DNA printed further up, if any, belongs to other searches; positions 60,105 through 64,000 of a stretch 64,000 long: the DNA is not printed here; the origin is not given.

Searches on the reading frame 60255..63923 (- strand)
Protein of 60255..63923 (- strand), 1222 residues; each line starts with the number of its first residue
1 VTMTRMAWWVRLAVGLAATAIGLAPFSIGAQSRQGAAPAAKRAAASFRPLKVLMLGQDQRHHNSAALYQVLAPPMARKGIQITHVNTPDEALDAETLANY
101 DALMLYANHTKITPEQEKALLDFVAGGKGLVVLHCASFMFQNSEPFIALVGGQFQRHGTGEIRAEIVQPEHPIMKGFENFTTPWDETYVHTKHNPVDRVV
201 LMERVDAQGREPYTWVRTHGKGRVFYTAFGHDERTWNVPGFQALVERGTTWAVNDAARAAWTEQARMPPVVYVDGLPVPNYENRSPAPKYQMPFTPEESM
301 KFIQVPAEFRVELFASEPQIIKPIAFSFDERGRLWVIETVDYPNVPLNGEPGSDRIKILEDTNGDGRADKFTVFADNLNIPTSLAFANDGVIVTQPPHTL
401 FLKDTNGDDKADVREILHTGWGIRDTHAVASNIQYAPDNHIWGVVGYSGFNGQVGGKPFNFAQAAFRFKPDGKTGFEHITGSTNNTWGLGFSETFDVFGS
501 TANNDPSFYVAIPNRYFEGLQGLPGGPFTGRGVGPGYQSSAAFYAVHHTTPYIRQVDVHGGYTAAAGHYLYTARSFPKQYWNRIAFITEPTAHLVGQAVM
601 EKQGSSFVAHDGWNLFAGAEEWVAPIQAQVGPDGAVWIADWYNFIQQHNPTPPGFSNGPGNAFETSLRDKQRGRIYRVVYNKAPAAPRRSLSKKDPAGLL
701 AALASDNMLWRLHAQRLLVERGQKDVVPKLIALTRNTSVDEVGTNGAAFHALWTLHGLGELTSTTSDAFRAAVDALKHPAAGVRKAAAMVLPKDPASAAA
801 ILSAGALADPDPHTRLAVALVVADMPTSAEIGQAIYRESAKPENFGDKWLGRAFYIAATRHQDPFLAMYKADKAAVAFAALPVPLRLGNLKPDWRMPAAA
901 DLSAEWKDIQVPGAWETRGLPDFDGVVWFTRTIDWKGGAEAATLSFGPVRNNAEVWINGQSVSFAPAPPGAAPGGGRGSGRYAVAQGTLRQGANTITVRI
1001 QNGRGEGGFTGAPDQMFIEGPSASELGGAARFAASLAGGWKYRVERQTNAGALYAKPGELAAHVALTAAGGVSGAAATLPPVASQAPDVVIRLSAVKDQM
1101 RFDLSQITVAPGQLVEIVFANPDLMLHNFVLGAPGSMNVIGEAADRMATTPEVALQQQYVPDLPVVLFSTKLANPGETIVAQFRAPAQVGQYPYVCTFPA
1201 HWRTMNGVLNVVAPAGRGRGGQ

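Call 39: search_protein_families(library=pfam, proteins=[window:60255-63923:-])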
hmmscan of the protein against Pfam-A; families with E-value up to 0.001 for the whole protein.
window:60255-63923:- (1222 aa): 5 families
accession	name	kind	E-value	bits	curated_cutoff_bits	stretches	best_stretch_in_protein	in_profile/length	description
PF23500.1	DUF7133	-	3e-115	386.1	27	1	296-681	2-384/385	Domain of unknown function (DUF7133)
PF06283.17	ThuA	-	4.1e-39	135.4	33.4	1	51-252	1-209/209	Trehalose utilisation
PF00127.26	Copper-bind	-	1.8e-08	35.1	21.2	1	1093-1211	5-98/99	Copper binding proteins, plastocyanin/azurin family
PF02837.24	Glyco_hydro_2_N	-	5.5e-05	23.6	28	1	897-1000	37-133/169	Glycosyl hydrolases family 2, sugar binding domain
PF13646.12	HEAT_2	-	0.00025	21.7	27.7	0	773-827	5-60/88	HEAT repeats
